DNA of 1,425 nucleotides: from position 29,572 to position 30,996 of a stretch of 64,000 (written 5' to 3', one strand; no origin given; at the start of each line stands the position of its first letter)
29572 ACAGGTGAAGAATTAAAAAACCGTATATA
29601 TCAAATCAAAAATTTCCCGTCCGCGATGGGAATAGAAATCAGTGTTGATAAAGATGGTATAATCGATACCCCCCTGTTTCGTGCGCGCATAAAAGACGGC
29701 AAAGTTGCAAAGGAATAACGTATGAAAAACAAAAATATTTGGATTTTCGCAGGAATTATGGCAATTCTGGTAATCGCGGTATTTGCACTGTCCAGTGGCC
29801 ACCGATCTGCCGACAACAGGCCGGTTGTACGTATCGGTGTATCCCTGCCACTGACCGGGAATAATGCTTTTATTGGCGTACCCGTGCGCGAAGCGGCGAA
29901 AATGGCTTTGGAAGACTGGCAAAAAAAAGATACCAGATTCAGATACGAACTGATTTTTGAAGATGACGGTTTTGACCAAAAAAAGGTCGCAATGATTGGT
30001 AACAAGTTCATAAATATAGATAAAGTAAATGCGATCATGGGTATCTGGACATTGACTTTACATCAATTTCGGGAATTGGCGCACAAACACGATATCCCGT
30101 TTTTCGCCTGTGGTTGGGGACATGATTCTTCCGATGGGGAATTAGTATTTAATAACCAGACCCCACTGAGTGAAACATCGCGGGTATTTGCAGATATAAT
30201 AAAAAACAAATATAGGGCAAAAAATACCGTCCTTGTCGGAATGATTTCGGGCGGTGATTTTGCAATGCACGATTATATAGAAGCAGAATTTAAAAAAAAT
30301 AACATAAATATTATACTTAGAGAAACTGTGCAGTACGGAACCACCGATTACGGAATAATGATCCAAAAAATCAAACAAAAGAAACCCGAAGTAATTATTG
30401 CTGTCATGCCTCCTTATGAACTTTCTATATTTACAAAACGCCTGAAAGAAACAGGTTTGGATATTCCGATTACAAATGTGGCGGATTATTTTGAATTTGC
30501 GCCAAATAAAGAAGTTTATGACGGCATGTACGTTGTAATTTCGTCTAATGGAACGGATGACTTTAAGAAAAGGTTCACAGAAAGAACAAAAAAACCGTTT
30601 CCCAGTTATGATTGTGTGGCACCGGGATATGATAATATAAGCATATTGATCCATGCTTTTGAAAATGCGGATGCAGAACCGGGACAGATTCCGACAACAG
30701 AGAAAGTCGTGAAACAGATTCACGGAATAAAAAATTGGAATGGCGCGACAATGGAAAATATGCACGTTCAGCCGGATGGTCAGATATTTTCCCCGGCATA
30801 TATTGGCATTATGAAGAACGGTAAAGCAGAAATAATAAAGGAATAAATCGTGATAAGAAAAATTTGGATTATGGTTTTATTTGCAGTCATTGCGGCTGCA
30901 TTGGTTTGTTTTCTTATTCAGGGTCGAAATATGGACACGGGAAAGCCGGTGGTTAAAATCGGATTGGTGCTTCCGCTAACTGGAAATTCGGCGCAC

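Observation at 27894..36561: Liv-type ABC transporter operon carrying five tandem substrate-binding-protein paralogs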

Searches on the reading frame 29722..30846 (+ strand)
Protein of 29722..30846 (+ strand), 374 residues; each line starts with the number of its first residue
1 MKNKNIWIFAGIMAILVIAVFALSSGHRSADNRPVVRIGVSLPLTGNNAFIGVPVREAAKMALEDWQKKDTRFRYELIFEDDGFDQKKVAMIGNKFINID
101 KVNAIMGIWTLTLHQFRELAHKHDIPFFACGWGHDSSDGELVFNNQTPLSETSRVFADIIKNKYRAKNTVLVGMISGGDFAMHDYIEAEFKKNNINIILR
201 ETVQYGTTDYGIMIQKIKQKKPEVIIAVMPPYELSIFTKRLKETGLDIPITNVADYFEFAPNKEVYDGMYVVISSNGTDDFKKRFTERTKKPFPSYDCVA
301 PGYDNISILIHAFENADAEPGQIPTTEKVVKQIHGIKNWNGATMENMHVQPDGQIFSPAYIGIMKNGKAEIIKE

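Call 4: search_protein_families(library=pfam, proteins=[window:29722-30846:+])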
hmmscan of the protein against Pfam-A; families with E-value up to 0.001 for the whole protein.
window:29722-30846:+ (374 aa): 3 families
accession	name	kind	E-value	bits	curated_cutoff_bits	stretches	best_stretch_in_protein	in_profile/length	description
PF13458.12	Peripla_BP_6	-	2.5e-36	126.5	31.7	1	36-366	2-341/343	Periplasmic binding protein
PF13433.12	Peripla_BP_5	-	1.5e-11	44.5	27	1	36-372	1-345/363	Periplasmic binding protein domain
PF01094.35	ANF_receptor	-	9.5e-09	35.2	25.4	1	56-343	3-329/353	Receptor family ligand binding region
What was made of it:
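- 29722..30846 (+): SBP2 (374 aa), membrane-tethered Peripla_BP_6 receptor. Peripla_BP_6 2.5e-36 (call 4).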

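Call 5: search_protein_families(library=ncbifam, proteins=[window:29722-30846:+])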
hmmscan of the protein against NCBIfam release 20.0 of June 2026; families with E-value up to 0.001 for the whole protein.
window:29722-30846:+ (374 aa): 3 families
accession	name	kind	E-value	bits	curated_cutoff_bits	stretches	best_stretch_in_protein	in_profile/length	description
TIGR03407.1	urea_ABC_UrtA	exception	6.8e-10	38.4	492.75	1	36-371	1-347/361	urea ABC transporter substrate-binding protein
TIGR03669.1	urea_ABC_arch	equivalog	5.5e-08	32.2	494.8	1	37-316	2-289/375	urea ABC transporter substrate-binding protein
NF011933.0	PRK15404.1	subfamily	1.9e-06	27.2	477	0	16-107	9-99/370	high-affinity branched-chain amino acid ABC transporter substrate-binding protein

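Call 9: find_encoding_contigs(protein=window:29722-30846:+, flank=10000, max_places=6)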
Protein window:29722-30846:+ (374 aa): 2 contigs read that carry it; 2 places shown.
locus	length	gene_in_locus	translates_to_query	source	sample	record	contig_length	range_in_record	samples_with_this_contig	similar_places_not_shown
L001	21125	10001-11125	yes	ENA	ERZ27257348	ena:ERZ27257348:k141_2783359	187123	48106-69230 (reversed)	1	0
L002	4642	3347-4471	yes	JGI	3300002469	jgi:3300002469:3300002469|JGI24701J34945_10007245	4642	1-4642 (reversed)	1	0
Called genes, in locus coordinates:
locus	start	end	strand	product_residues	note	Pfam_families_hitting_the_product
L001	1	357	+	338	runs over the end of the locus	PF13443:HTH_26, PF13560:HTH_31 (faint), PF01381:HTH_3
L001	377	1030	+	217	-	-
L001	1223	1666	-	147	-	-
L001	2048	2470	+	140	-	-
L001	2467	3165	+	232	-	PF03099:BPL_LplA_LipB, PF21948:LplA-B_cat (weak)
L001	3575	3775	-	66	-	PF00583:Acetyltransf_1 (faint), PF13508:Acetyltransf_7 (weak)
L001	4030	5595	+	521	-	-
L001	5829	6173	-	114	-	PF14384:BrnA_antitoxin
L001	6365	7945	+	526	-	PF00501:AMP-binding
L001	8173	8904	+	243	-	PF02463:SMC_N (weak), PF13175:AAA_15 (faint), PF13476:AAA_23 (weak), PF00005:ABC_tran, PF13304:AAA_21 (weak), PF12399:BCA_ABC_TP_C (weak)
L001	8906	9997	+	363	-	PF13458:Peripla_BP_6, PF01094:ANF_receptor (weak)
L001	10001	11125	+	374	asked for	PF13433:Peripla_BP_5, PF13458:Peripla_BP_6, PF01094:ANF_receptor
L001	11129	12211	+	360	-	PF13458:Peripla_BP_6, PF01094:ANF_receptor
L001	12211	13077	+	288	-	PF02653:BPD_transp_2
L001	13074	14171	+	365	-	PF13433:Peripla_BP_5 (faint), PF13458:Peripla_BP_6, PF01094:ANF_receptor (faint)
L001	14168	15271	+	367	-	PF13458:Peripla_BP_6, PF13433:Peripla_BP_5 (weak)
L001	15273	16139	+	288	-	PF02653:BPD_transp_2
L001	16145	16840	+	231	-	PF02463:SMC_N (faint), PF00005:ABC_tran, PF13304:AAA_21 (faint)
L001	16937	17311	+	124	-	PF01648:ACPS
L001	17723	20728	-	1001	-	-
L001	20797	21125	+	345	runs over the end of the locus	PF04055:Radical_SAM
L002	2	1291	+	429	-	?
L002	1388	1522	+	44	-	-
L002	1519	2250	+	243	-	PF02463:SMC_N (weak), PF13175:AAA_15 (faint), PF13476:AAA_23 (weak), PF00005:ABC_tran, PF13304:AAA_21 (weak), PF12399:BCA_ABC_TP_C (weak)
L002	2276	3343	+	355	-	PF13458:Peripla_BP_6, PF01094:ANF_receptor (weak)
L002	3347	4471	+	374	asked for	PF13433:Peripla_BP_5, PF13458:Peripla_BP_6, PF01094:ANF_receptor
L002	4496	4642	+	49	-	?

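Call 15: search_solved_structures(query=window:29722-30846:+, max_evalue=0.001, show_alignments=2)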
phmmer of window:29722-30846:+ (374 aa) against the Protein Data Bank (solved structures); distinct sequences matched with E-value up to 0.001: 4.
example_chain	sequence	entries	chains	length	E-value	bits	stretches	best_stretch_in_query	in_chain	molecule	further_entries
4ey3_A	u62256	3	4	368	2e-08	36.7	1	35-314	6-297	Twin-arginine translocation pathway signal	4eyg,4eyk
8tg1_A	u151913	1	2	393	3.4e-08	35.9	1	30-254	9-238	Extracellular ligand-binding receptor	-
3td9_A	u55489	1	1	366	7.5e-06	28.2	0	279-370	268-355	Branched chain amino acid ABC transporter, periplasmic amino acid-binding protein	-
4n0q_A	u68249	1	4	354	0.00029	23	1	35-247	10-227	Leu/Ile/Val-binding protein homolog 3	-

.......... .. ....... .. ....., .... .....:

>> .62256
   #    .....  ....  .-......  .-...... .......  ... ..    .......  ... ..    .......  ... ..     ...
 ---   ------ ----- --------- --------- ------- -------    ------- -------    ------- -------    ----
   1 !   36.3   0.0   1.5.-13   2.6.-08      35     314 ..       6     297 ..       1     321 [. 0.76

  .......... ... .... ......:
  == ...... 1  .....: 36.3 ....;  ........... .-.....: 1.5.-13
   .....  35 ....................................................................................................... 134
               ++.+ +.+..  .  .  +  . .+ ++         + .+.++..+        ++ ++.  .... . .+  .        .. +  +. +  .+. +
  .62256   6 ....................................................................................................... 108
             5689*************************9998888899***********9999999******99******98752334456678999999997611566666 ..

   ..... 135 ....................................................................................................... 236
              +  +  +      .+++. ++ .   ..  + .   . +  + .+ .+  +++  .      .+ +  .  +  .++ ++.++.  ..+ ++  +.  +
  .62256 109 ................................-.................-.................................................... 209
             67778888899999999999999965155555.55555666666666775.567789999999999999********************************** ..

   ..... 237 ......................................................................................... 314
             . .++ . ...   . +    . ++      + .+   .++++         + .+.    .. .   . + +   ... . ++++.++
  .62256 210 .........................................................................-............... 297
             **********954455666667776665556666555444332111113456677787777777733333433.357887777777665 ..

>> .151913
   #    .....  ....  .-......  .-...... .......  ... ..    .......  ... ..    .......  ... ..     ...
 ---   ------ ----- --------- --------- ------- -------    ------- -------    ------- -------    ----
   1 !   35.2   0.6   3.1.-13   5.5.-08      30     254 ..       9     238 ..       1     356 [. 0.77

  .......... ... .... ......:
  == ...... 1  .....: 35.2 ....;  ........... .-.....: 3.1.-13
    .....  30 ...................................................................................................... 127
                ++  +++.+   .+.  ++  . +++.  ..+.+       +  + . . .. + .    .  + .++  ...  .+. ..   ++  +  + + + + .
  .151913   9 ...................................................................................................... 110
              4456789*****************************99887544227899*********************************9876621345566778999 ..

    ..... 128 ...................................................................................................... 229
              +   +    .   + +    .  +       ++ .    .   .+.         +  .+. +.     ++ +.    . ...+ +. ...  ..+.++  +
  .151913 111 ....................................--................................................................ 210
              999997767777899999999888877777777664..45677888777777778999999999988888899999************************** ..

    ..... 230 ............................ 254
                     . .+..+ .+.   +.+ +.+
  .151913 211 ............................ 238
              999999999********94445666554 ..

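Call 26: search_solved_structures(query=A2, max_evalue=0.00001, show_alignments=0)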
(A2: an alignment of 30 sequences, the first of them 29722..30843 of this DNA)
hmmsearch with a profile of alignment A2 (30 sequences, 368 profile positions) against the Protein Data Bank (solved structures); distinct sequences matched with E-value up to 0.00001: 57.
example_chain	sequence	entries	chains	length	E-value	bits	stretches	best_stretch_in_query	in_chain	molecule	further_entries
3td9_A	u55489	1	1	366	2.6e-39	138.9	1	30-364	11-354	Branched chain amino acid ABC transporter, periplasmic amino acid-binding protein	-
4n0q_A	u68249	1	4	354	2.8e-33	119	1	36-365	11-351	Leu/Ile/Val-binding protein homolog 3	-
4ey3_A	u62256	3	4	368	1.8e-32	116.4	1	37-360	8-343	Twin-arginine translocation pathway signal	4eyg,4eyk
4gnr_A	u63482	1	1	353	9.2e-28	100.9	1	36-367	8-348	ABC transporter substrate-binding protein-branched chain amino acid transport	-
3ip5_A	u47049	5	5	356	5e-27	98.5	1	37-352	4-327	ABC transporter, substrate binding protein (Amino acid)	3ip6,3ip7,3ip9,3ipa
3ipc_A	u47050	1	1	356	1.4e-26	97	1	37-352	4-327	ABC transporter, substrate binding protein (Amino acid)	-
4nqr_A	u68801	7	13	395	1.4e-26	97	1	29-360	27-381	Amino acid/amide ABC transporter substrate-binding protein, HAAT family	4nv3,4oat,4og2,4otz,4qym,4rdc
4obb_A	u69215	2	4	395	2.7e-26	96.1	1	29-360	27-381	Amino acid/amide ABC transporter substrate-binding protein, HAAT family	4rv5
8tg1_A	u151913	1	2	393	4.2e-26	95.4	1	26-355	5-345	Extracellular ligand-binding receptor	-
4evs_A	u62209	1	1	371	5.3e-23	85.2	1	36-247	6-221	PUTATIVE ABC TRANSPORTER SUBUNIT, SUBSTRATE-BINDING COMPONENT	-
4f06_A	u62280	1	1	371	7.4e-23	84.7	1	36-246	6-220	Extracellular ligand-binding receptor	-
1usg_A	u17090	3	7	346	3.4e-22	82.6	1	36-350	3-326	LEUCINE-SPECIFIC BINDING PROTEIN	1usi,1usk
4mlc_A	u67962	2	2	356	4.1e-22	82.3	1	56-365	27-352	Extracellular ligand-binding receptor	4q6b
1z15_A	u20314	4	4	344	4.1e-22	82.3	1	36-350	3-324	Leu/Ile/Val-binding protein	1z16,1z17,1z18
3uk0_A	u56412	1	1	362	7.6e-22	81.4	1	35-368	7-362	Extracellular ligand-binding receptor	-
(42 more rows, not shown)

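Call 33: find_homologous_proteins(query=A2, max_evalue=1e-20)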
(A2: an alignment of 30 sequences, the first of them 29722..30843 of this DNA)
Query A2 (30 sequences) (374 aa, profile of the alignment): 30 proteins with E <= 1e-20 among 3973 candidates.
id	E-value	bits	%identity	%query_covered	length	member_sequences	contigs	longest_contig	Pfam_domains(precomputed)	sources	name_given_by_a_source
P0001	1.8e-119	418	100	100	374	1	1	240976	PF01094.35,PF13433.13,PF13458.13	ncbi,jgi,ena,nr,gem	ncbi:MAG: ABC transporter substrate-binding protein [Alphaproteobacteria bacterium]|nr:ABC transport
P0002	3.0e-113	397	23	97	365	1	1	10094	PF13433.13,PF13458.13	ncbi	-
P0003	1.0e-112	395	78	94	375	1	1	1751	PF13433.13,PF13458.13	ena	-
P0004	1.1e-105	372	59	94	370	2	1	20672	PF01094.35,PF13433.13,PF13458.13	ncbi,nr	ncbi:MAG: ABC transporter substrate-binding protein [Alphaproteobacteria bacterium]|nr:ABC transport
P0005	2.6e-105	371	25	97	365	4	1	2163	PF01094.35,PF13458.13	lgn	-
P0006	1.9e-102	362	32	99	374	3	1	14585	PF01094.35,PF13433.13,PF13458.13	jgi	jgi:branched-chain amino acid transport system substrate-binding protein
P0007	3.4e-102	361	60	93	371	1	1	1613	PF01094.35,PF13433.13,PF13458.13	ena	-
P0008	1.6e-99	352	50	94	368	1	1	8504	PF01094.35,PF13433.13,PF13458.13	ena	-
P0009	1.2e-96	342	51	99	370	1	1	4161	PF01094.35,PF13433.13,PF13458.13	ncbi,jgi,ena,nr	ncbi:MAG: ABC transporter substrate-binding protein [Alphaproteobacteria bacterium]|nr:ABC transport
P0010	1.2e-96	342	48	92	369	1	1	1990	PF01094.35,PF13433.13,PF13458.13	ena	-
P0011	3.9e-94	334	22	94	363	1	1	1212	PF13458.13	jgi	jgi:ABC-type branched-subunit amino acid transport system substrate-binding protein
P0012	1.3e-93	332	55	93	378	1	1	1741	PF01094.35,PF13433.13,PF13458.13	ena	-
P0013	2.7e-91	325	33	96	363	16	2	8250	PF13458.13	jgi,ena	-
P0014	9.7e-89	316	35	100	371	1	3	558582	PF01094.35,PF13433.13,PF13458.13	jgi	-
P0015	5.9e-83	297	35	98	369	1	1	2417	PF01094.35,PF13433.13,PF13458.13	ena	-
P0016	2.0e-82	296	36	97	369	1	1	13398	PF01094.35,PF13458.13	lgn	-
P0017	6.0e-82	294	39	88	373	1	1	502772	PF13433.13,PF13458.13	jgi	-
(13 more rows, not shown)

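Call 34: find_encoding_contigs(protein=P0014, flank=10000, max_places=3)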
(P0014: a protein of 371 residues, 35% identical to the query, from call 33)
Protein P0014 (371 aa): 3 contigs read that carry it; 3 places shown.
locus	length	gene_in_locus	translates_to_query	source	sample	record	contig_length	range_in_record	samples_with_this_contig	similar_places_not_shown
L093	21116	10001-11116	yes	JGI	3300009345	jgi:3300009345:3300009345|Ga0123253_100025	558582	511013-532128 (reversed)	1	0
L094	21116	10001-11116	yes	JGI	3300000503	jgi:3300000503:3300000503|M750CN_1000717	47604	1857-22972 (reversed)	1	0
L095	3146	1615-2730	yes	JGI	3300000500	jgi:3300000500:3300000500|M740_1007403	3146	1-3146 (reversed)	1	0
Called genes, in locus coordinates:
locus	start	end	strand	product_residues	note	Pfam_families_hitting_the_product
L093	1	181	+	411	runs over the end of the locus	PF00534:Glycos_transf_1, PF13692:Glyco_trans_1_4 (faint)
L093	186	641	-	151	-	-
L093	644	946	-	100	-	-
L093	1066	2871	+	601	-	PF00009:GTP_EFTU, PF03144:GTP_EFTU_D2, PF14492:EFG_III (faint), PF00679:EFG_C, PF06421:LepA_C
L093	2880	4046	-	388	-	-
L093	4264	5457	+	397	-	PF00691:OmpA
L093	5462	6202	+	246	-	PF13512:TPR_18, PF13525:YfiO, PF13174:TPR_6 (faint), PF13428:TPR_14 (faint), PF13432:TPR_16 (faint), PF14559:TPR_19 (faint)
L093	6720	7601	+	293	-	PF02653:BPD_transp_2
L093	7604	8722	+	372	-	PF13433:Peripla_BP_5 (faint), PF13458:Peripla_BP_6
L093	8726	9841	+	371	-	PF13458:Peripla_BP_6, PF01094:ANF_receptor (weak), PF13433:Peripla_BP_5 (weak)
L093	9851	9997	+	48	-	PF13476:AAA_23 (weak), PF00005:ABC_tran (weak)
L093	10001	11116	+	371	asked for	PF13458:Peripla_BP_6, PF01094:ANF_receptor, PF13433:Peripla_BP_5 (weak)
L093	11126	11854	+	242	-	PF02463:SMC_N (weak), PF13175:AAA_15, PF13476:AAA_23, PF13555:AAA_29 (weak), PF00005:ABC_tran, PF13304:AAA_21 (weak), PF12399:BCA_ABC_TP_C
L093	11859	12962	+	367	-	PF13458:Peripla_BP_6, PF13433:Peripla_BP_5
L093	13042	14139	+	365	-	PF13458:Peripla_BP_6, PF01094:ANF_receptor (weak)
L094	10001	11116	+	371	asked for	PF13458:Peripla_BP_6, PF01094:ANF_receptor, PF13433:Peripla_BP_5 (weak)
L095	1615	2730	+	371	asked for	PF13458:Peripla_BP_6, PF01094:ANF_receptor, PF13433:Peripla_BP_5 (weak)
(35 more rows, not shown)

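Call 35: find_encoding_contigs(protein=P0017, flank=10000, max_places=3)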
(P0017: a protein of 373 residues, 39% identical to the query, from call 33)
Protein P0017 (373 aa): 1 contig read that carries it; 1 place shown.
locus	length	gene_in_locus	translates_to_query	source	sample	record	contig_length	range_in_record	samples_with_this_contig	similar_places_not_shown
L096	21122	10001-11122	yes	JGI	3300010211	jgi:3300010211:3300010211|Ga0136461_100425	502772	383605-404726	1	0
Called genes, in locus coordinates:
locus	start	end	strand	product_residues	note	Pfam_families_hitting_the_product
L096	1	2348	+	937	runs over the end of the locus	PF00133:tRNA-synt_1, PF09334:tRNA-synt_1g (weak), PF08264:Anticodon_1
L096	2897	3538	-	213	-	PF00484:Pro_CA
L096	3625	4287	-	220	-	-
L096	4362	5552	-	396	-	PF00266:Aminotran_5, PF00155:Aminotran_1_2, PF01053:Cys_Met_Meta_PP (weak)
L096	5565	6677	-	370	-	-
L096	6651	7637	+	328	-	PF00389:2-Hacid_dh, PF02826:2-Hacid_dh_C, PF03446:NAD_binding_2 (weak)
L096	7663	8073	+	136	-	PF07750:GcrA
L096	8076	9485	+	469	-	PF02881:SRP54_N, PF06414:Zeta_toxin, PF00448:SRP54, PF01656:CbiA (weak), PF13401:AAA_22 (weak), PF02978:SRP_SPB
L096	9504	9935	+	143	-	PF00692:dUTPase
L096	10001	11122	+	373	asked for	PF13433:Peripla_BP_5 (faint), PF13458:Peripla_BP_6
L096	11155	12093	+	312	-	PF00698:Acyl_transf_1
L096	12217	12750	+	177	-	PF00160:Pro_isomerase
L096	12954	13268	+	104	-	PF00829:Ribosomal_L21p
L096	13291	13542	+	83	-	PF01016:Ribosomal_L27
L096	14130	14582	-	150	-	PF02082:Rrf2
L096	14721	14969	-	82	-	PF07690:MFS_1 (weak)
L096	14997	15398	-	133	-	PF01476:LysM (weak)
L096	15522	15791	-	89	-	PF01476:LysM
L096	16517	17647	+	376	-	PF21088:MS_channel_1st, PF00924:MS_channel_2nd, PF21082:MS_channel_3rd (weak)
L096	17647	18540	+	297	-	PF04748:Polysacc_deac_2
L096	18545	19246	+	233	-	PF03099:BPL_LplA_LipB, PF02237:BPL_C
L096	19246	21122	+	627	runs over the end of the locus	PF13567:DUF4131, PF03772:Competence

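Call 37: find_encoding_contigs(protein=P0004, flank=10000, max_places=2)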
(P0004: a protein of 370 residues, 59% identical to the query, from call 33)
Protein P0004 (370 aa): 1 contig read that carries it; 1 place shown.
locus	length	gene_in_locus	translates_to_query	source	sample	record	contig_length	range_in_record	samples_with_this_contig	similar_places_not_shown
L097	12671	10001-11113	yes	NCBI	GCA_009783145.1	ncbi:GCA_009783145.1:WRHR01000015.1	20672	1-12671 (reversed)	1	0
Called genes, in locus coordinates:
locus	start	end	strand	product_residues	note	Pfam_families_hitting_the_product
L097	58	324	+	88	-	-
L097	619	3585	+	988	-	-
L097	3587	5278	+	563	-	-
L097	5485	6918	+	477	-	PF17251:Pom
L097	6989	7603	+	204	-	-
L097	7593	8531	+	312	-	-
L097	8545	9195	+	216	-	-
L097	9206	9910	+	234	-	-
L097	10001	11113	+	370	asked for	PF13433:Peripla_BP_5 (faint), PF13458:Peripla_BP_6, PF01094:ANF_receptor (weak)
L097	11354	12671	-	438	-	PF00118:Cpn60_TCP1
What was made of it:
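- Relatives contain orphan SBP genes away from any transporter (L096, L097; calls 35, 37).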

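Call 38: find_encoding_contigs(protein=P0006, flank=10000, max_places=2)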
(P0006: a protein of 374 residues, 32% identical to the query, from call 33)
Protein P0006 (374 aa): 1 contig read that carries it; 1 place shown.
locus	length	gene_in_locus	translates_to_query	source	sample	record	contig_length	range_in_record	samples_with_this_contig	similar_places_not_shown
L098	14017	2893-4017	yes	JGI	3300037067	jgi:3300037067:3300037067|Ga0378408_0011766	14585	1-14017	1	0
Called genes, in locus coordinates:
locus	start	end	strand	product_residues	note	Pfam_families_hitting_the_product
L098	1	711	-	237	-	?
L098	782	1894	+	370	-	PF13433:Peripla_BP_5, PF13458:Peripla_BP_6, PF01094:ANF_receptor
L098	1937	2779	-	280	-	PF01978:TrmB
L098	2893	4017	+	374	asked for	PF13433:Peripla_BP_5, PF13458:Peripla_BP_6, PF01094:ANF_receptor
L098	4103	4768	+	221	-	-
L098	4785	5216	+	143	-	-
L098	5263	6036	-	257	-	PF01978:TrmB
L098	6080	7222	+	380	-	PF13433:Peripla_BP_5, PF13458:Peripla_BP_6, PF01094:ANF_receptor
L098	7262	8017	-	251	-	PF01978:TrmB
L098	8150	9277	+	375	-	PF13433:Peripla_BP_5, PF13458:Peripla_BP_6, PF01094:ANF_receptor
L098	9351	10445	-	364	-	PF13458:Peripla_BP_6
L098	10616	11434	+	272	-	-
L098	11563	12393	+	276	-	-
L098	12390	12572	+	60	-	-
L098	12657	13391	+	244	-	PF02463:SMC_N (weak), PF13175:AAA_15 (faint), PF13476:AAA_23 (weak), PF00005:ABC_tran, PF13304:AAA_21 (faint)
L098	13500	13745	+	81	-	-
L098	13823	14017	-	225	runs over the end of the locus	-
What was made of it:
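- One distant locus pairs each SBP gene with a TrmB-family regulator (L098, call 38).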
